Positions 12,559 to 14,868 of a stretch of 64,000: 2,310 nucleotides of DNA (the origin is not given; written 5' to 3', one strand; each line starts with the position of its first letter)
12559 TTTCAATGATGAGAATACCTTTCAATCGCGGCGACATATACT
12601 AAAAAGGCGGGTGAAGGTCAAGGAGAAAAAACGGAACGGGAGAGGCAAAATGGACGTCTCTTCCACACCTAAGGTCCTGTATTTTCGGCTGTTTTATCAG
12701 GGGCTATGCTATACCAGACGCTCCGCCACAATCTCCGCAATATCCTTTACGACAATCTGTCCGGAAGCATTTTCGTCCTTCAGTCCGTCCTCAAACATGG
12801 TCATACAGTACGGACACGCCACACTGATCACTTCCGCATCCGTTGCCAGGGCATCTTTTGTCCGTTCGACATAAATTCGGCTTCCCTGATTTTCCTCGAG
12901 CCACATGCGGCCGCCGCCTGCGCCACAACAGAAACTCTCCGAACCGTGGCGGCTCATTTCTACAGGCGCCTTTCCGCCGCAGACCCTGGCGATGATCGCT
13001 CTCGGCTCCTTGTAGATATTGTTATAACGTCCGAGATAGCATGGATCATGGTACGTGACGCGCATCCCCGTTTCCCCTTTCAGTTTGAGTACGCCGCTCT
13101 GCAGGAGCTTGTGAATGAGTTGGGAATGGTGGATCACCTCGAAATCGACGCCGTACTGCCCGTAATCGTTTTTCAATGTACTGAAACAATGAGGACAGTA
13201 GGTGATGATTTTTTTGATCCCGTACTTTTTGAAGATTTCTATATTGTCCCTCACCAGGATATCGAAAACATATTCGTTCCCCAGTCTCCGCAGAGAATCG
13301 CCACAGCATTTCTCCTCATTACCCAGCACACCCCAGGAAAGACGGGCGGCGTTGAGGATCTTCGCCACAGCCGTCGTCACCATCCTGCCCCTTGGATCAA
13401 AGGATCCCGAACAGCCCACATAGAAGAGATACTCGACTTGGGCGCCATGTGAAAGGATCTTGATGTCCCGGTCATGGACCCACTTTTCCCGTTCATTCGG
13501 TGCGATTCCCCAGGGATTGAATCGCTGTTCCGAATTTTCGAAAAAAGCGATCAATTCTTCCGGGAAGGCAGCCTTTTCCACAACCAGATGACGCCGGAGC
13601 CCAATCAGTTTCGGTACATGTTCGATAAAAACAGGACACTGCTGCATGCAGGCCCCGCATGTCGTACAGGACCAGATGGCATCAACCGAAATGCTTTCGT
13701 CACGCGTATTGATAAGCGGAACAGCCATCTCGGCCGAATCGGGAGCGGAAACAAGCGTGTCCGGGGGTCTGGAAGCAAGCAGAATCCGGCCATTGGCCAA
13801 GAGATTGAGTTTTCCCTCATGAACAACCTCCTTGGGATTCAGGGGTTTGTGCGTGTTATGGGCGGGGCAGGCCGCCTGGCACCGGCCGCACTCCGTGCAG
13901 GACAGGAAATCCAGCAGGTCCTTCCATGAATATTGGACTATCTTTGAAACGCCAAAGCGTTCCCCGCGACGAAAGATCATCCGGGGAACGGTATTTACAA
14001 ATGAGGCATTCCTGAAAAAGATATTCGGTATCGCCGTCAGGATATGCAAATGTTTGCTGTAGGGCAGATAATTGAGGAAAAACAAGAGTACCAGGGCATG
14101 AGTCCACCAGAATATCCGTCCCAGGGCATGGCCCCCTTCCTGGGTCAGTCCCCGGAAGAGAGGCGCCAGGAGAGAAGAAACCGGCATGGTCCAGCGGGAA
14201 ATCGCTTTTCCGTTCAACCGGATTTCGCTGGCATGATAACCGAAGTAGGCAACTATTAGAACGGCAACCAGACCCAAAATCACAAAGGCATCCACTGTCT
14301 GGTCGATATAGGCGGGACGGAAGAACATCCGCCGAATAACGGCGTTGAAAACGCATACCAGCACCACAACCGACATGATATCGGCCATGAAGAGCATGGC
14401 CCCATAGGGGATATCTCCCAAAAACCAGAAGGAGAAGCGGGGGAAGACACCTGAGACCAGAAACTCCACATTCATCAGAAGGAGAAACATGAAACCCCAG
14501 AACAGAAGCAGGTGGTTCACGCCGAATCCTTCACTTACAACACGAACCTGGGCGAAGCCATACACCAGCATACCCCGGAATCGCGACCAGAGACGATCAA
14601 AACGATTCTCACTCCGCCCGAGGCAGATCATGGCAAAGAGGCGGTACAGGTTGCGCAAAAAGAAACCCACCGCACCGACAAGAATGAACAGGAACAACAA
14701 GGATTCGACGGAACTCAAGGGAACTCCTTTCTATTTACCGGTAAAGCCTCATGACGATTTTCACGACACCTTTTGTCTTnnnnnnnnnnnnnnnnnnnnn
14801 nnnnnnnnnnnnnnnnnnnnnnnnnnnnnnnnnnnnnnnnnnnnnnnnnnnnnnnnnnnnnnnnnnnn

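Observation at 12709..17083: Bifurcating-type EtfAB with a ferredoxin-fused EtfA, wired to a membrane cytochrome-b/HdrD-like FeS oxidoreductase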

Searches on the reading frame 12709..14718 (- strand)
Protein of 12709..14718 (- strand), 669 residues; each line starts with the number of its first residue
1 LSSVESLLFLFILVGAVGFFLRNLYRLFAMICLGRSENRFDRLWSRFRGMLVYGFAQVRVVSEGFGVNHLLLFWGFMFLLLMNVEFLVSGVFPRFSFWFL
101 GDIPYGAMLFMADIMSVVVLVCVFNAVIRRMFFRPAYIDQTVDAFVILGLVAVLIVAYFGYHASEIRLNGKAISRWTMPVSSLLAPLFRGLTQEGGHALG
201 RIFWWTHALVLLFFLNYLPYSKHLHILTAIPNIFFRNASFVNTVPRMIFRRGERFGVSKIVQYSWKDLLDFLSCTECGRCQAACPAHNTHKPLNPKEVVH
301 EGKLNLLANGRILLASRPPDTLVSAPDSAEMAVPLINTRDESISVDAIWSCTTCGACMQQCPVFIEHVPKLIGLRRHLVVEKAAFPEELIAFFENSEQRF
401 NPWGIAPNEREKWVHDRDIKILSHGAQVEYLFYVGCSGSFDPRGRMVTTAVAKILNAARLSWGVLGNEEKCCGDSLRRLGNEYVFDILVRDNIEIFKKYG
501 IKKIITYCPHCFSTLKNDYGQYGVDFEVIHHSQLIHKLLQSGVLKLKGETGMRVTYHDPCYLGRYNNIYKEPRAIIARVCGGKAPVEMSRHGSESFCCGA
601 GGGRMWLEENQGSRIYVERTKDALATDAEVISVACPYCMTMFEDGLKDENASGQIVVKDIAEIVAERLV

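Call 3: search_protein_families(library=pfam, proteins=[window:12709-14718:-])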
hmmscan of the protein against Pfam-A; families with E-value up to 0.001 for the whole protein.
window:12709-14718:- (669 aa): 8 families
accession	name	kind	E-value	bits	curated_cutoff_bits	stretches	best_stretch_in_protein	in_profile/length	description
PF02754.22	CCG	-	2.8e-31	107.9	20.6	2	554-642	1-84/85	Cysteine-rich domain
PF13237.11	Fer4_10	-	3.5e-10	40.1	25.5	1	269-362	4-53/53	4Fe-4S dicluster domain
PF13187.11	Fer4_9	-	4.5e-10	39.8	27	1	274-362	2-48/52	4Fe-4S dicluster domain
PF13183.11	Fer4_8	-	8.3e-09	36.3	27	1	272-364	3-67/68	4Fe-4S dicluster domain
PF13534.11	Fer4_17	-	2.5e-06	28.4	22.2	0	270-287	42-59/61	4Fe-4S dicluster domain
PF13484.11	Fer4_16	-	1.2e-05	26.4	30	0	274-294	2-21/66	4Fe-4S double cluster binding domain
PF12797.12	Fer4_2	-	3.1e-05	24.1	24.5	1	265-286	1-22/22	4Fe-4S binding domain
PF12838.12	Fer4_7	-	3.2e-05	24.8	27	1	273-363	1-50/52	4Fe-4S dicluster domain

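Call 6: search_protein_families(library=ncbifam, proteins=[window:12709-14718:-], max_evalue=0.00001)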
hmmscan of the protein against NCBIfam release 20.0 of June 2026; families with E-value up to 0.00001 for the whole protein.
window:12709-14718:- (669 aa): 13 families
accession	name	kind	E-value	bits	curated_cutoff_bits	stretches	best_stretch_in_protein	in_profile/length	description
NF004898.0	PRK06259.1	equivalog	2.9e-48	164.7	385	1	344-665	181-485/488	fumarate reductase (CoM/CoB) subunit TfrB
NF045670.1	quin_L_LdhH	equivalog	1.5e-28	99.5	800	1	425-665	464-706/706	L-lactate dehydrogenase (quinone) large subunit LdhH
NF045663.1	diclust_near_Sec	equivalog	2.3e-17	62.4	530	1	347-642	351-618/759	pyridine nucleotide-disulfide oxidoreductase/dicluster-binding protein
NF045724.1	ferredox_TmcB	equivalog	1.4e-14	53.5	735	1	351-650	101-412/430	electron transfer complex ferredoxin TmcB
NF045796.1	DsrK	equivalog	1.6e-12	46.8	400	1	527-604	298-374/453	sulfate reduction electron transfer complex DsrMKJOP subunit DsrK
NF008369.0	PRK11168.1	equivalog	1.4e-10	40.7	278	1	426-612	165-348/401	anaerobic glycerol-3-phosphate dehydrogenase subunit C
NF045711.1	sulf_resp_HmcF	equivalog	1.2e-09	37.5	750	1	526-643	307-426/457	sulfate respiration complex iron-sulfur protein HmcF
TIGR03290.1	CoB_CoM_SS_C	equivalog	7.3e-09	35.7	160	0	336-382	33-78/144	CoB--CoM heterodisulfide reductase subunit C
NF058577.1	FdxA_fam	equivalog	7.2e-07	29.3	65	0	333-363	21-50/52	4Fe-4S ferredoxin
NF009226.0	PRK12576.1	equivalog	9.8e-07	28.4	344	0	342-378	201-237/317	succinate dehydrogenase/fumarate reductase iron-sulfur subunit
NF041779.1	hetero_SS_HdrC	equivalog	2.7e-06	27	350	0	340-398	64-122/198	ferredoxin:CoB-CoM heterodisulfide reductase subunit HdrC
NF004616.0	PRK05950.1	subfamily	4e-06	26.1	228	0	337-373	135-171/238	succinate dehydrogenase iron-sulfur subunit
NF040864.1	HgcB_ferredoxin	equivalog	7.7e-06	25.7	99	0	338-373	33-68/93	mercury methylation ferredoxin HgcB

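Call 24: search_solved_structures(query=window:12709-14718:-, max_evalue=0.00001, show_alignments=2)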
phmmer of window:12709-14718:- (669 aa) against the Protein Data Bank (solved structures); distinct sequences matched with E-value up to 0.00001: 1.
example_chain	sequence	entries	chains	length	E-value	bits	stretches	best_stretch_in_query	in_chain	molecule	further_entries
9ojn_A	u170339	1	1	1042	4.5e-114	385.5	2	326-663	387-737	Iron-sulfur-binding reductase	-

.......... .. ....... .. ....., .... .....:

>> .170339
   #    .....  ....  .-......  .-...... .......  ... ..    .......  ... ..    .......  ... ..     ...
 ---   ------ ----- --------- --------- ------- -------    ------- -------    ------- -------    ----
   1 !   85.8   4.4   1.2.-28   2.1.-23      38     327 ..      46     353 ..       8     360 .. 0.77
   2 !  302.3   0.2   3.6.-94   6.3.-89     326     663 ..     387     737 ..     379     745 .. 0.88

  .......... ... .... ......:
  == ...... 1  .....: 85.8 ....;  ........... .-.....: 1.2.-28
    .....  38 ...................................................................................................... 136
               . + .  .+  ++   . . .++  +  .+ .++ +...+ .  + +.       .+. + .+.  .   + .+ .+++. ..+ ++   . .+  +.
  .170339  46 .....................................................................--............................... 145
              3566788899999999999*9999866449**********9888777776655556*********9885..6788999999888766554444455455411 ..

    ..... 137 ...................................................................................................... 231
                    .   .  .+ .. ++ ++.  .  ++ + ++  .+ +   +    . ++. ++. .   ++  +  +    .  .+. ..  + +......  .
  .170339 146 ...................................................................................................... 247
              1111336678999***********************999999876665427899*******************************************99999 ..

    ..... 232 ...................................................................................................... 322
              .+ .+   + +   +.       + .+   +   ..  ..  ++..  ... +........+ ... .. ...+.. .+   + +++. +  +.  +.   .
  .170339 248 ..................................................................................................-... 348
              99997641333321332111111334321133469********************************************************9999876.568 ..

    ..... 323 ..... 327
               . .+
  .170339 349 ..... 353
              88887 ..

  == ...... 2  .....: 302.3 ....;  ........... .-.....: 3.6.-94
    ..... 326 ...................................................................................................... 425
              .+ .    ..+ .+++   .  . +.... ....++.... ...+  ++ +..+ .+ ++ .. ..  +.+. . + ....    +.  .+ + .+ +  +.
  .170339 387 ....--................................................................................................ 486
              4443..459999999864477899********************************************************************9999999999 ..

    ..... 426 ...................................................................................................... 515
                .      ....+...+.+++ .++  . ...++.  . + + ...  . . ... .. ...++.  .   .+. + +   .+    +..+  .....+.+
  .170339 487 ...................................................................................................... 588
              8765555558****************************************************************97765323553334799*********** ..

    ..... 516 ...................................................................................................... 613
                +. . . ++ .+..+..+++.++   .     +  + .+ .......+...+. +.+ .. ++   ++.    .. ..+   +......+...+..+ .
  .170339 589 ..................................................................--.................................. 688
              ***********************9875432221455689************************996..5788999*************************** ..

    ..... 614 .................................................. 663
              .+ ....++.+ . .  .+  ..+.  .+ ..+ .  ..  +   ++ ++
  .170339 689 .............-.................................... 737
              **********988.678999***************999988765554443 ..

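Call 58: find_homologous_proteins(query=window:12709-14718:-, max_evalue=1e-20)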
Query window:12709-14718:- (669 aa): 7871 proteins with E <= 1e-20 among 8000 candidates; the best 120 are listed.
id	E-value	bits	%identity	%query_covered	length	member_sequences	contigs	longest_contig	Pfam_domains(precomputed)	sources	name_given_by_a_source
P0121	0.0e+0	1554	99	100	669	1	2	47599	PF13484.12,PF13534.12,PF02754.22,PF13237.12,PF13183.12,PF13187.12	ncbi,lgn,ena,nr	ncbi:MAG: (Fe-S)-binding protein [Syntrophales bacterium]|nr:(Fe-S)-binding protein [Syntrophales ba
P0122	0.0e+0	1542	99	99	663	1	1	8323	PF13484.12,PF13534.12,PF02754.22,PF13237.12,PF13183.12,PF13187.12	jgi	-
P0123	0.0e+0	1541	99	99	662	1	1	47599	PF13484.12,PF13534.12,PF02754.22,PF13237.12,PF13183.12,PF13187.12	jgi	jgi:Fe-S oxidoreductase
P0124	0.0e+0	1507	100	96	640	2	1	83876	PF13484.12,PF13534.12,PF02754.22,PF13237.12,PF13183.12,PF13187.12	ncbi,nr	ncbi:MAG: (Fe-S)-binding protein [Deltaproteobacteria bacterium]|nr:(Fe-S)-binding protein [Deltapro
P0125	0.0e+0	1368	85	100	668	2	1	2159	PF13484.12,PF13534.12,PF02754.22,PF13237.12,PF13183.12,PF13187.12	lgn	-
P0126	0.0e+0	1360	85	100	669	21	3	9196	PF13484.12,PF13534.12,PF02754.22,PF13237.12,PF13183.12,PF13187.12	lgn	-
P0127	0.0e+0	1349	85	100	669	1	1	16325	PF13484.12,PF12838.13,PF13534.12,PF02754.22,PF13237.12,PF13183.12,PF13187.12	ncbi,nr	ncbi:MAG: (Fe-S)-binding protein [Syntrophaceae bacterium]|nr:(Fe-S)-binding protein [Syntrophaceae 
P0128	0.0e+0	1347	84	100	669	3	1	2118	PF13484.12,PF12838.13,PF13534.12,PF02754.22,PF13237.12,PF13183.12,PF13187.12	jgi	jgi:Fe-S oxidoreductase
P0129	0.0e+0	1335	84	99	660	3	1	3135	PF13484.12,PF13534.12,PF02754.22,PF13237.12,PF13183.12,PF13187.12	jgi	jgi:Fe-S oxidoreductase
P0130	0.0e+0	1333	82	100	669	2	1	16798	PF13484.12,PF13534.12,PF02754.22,PF13237.12,PF13183.12,PF13187.12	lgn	-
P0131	0.0e+0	1321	82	100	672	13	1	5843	PF13484.12,PF12838.13,PF13534.12,PF02754.22,PF13237.12,PF13183.12,PF13187.12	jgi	-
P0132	0.0e+0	1318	81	100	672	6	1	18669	PF13484.12,PF12838.13,PF13534.12,PF02754.22,PF13237.12,PF13183.12,PF13187.12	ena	-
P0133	0.0e+0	1311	81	100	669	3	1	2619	PF13484.12,PF12838.13,PF13534.12,PF02754.22,PF13237.12,PF13183.12,PF13187.12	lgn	-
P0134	0.0e+0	1131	70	100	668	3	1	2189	PF13484.12,PF13534.12,PF02754.22,PF13237.12,PF13183.12,PF13187.12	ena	-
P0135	0.0e+0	1130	70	100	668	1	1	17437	PF13534.12,PF02754.22,PF13237.12,PF13183.12,PF13187.12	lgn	-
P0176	0.0e+0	1070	69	96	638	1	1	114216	PF13484.12,PF12838.13,PF13534.12,PF02754.22,PF13237.12,PF13183.12,PF13187.12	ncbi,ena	-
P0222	7.9e-295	998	61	99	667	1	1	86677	PF12797.13,PF13484.12,PF12838.13,PF13534.12,PF02754.22,PF13237.12,PF13183.12,PF13187.12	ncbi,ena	-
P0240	1.4e-286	970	60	100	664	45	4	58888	PF12797.13,PF00037.33,PF12838.13,PF13534.12,PF02754.22,PF13237.12,PF13183.12,PF13187.12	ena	-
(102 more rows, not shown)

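Call 59: find_encoding_contigs(protein=P0240, flank=6000, max_places=2)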
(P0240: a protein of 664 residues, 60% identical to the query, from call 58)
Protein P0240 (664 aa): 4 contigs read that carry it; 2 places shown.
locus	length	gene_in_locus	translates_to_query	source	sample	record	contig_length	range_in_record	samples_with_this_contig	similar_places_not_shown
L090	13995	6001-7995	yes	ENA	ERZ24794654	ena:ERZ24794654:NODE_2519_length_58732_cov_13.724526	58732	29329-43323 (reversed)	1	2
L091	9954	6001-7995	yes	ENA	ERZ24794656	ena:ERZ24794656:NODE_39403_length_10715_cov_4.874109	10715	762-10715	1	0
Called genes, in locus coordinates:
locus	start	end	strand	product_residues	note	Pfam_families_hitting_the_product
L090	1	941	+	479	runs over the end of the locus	PF02934:GatB_N, PF02637:GatB_Yqey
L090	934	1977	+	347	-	PF01008:IF-2B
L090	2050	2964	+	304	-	PF01063:Aminotran_4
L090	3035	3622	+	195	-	PF01812:5-FTHF_cyc-lig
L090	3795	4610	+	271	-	PF01012:ETF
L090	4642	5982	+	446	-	PF12797:Fer4_2 (faint), PF13237:Fer4_10 (weak), PF12838:Fer4_7, PF13187:Fer4_9 (weak), PF14697:Fer4_21, PF00037:Fer4 (weak), PF01012:ETF, PF00766:ETF_alpha, +3 more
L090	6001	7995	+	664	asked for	PF13534:Fer4_17 (faint), PF00037:Fer4 (faint), PF12797:Fer4_2 (faint), PF12838:Fer4_7 (weak), PF13183:Fer4_8, PF13187:Fer4_9, PF13237:Fer4_10, PF02754:CCG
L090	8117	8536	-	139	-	-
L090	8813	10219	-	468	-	PF00072:Response_reg, PF00158:Sigma54_activat, PF14532:Sigma54_activ_2, PF07728:AAA_5 (weak), PF25601:AAA_lid_14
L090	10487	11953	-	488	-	PF01565:FAD_binding_4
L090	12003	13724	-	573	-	PF01565:FAD_binding_4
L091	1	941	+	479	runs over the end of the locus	PF02934:GatB_N, PF02637:GatB_Yqey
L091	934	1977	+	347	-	PF01008:IF-2B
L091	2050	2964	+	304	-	PF01063:Aminotran_4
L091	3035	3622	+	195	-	PF01812:5-FTHF_cyc-lig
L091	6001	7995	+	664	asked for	PF13534:Fer4_17 (faint), PF00037:Fer4 (faint), PF12797:Fer4_2 (faint), PF12838:Fer4_7 (weak), PF13183:Fer4_8, PF13187:Fer4_9, PF13237:Fer4_10, PF02754:CCG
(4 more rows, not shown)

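Call 60: find_encoding_contigs(protein=P0222, flank=6000, max_places=2)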
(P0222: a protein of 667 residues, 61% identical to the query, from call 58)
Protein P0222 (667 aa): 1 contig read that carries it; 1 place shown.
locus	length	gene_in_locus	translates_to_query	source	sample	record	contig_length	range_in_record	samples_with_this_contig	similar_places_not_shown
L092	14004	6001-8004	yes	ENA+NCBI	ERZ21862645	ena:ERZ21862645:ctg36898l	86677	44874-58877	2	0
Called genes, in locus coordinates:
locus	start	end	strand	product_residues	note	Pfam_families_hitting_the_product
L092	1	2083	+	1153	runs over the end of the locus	-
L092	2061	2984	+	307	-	-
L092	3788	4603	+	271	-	PF01012:ETF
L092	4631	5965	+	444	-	PF12838:Fer4_7, PF13187:Fer4_9, PF13237:Fer4_10 (weak), PF14697:Fer4_21, PF25160:LdpA_Fe-S-bd (weak), PF00037:Fer4 (weak), PF01012:ETF, PF00766:ETF_alpha, +4 more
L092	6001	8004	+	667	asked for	PF13534:Fer4_17 (faint), PF12797:Fer4_2 (faint), PF12838:Fer4_7 (weak), PF13183:Fer4_8 (weak), PF13187:Fer4_9, PF13237:Fer4_10, PF13484:Fer4_16 (faint), PF02754:CCG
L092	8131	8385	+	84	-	-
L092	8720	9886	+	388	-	-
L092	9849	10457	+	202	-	-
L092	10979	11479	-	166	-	PF01610:DDE_Tnp_ISL3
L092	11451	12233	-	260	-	PF01610:DDE_Tnp_ISL3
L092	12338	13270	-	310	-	PF14294:DUF4372, PF01609:DDE_Tnp_1, PF13612:DDE_Tnp_1_3 (faint)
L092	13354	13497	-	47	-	-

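Call 61: find_encoding_contigs(protein=P0176, flank=6000, max_places=2)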
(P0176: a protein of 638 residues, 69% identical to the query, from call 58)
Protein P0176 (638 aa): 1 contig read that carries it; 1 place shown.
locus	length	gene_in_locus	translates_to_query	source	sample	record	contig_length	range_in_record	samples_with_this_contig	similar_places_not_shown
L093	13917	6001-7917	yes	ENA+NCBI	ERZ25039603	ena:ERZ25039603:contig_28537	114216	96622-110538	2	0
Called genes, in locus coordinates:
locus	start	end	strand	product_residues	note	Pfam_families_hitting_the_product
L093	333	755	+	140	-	PF07238:PilZ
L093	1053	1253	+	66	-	-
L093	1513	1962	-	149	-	PF13470:PIN_3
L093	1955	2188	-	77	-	-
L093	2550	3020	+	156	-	PF13298:LigD_N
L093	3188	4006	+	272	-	PF01012:ETF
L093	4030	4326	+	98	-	-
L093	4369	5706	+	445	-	PF13237:Fer4_10 (weak), PF12838:Fer4_7, PF13187:Fer4_9, PF14697:Fer4_21, PF25160:LdpA_Fe-S-bd (weak), PF00037:Fer4 (weak), PF01012:ETF, PF00766:ETF_alpha, +3 more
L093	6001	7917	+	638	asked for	PF12838:Fer4_7 (faint), PF13534:Fer4_17 (faint), PF13183:Fer4_8, PF13237:Fer4_10 (weak), PF13187:Fer4_9, PF13484:Fer4_16 (faint), PF02754:CCG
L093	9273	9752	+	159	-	PF02563:Poly_export (faint), PF10531:SLBB, PF22461:SLBB_2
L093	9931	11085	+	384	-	PF13191:AAA_16, PF13173:AAA_14 (faint), PF13401:AAA_22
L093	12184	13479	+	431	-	PF00754:F5_F8_type_C, PF22633:F5_F8_type_C_2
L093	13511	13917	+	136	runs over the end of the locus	-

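Call 73: predict_structure(alignment_id=A2)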
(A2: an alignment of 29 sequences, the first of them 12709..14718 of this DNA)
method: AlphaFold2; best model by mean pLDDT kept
length: 669 residues; sequences in the alignment: 29
mean_pLDDT: 70.0   pTM: 0.58
mean pLDDT of the five models: 70.0, 69.6, 65.9, 65.5, 60.4
residues with pLDDT >= 90: 91; 70-90: 273; 50-70: 171; < 50: 134
segments of 3 or more residues with pLDDT < 50: 34-42, 221-262, 288-292, 336-344, 352-355, 373-401, 438-440, 591-596, 598-612
pLDDT, mean of each block of 10 residues (from residue 1): 80 82 72 52 56 60 58 78 85 84 88 89 81 69 80 91 83 77 87 86 89 70 42 37 40 39 51 61 54 58 67 72 63 49 48 50 51 48 40 38 58 77 86 71 77 92 83 64 68 89 89 82 83 94 83 78 70 90 79 45 33 64 88 81 83 87 90
secondary structure, 60 per line:
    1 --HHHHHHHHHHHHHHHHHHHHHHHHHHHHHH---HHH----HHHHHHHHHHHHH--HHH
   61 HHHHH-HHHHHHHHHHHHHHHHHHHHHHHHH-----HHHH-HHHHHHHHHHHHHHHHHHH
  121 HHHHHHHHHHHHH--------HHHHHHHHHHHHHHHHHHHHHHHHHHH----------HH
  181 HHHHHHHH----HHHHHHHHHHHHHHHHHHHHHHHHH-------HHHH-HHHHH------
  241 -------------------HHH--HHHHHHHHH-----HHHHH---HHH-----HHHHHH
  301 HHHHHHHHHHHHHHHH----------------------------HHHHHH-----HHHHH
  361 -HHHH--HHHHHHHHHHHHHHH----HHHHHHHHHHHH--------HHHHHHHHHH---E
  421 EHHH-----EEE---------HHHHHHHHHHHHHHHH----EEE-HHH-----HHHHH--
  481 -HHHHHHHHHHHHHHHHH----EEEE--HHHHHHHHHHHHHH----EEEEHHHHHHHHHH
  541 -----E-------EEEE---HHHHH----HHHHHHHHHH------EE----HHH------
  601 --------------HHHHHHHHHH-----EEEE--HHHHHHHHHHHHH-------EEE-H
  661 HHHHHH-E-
elements in order (helices of 4 or more, strands of 3 or more residues): H3-32 H43-55 H58-65 H67-91 H97-100 H102-133 H142-168 H179-188 H193-217 H225-228 H230-234 H265-273 H279-283 H295-316 H345-350 H356-360 H362-365 H368-382 H387-398 H407-416 E430-432 H442-457 E462-464 H474-478 H482-498 E503-506 H509-522 E527-530 H531-540 E554-557 H561-565 H570-579 H615-624 E630-633 H636-648 E656-658 H660-666
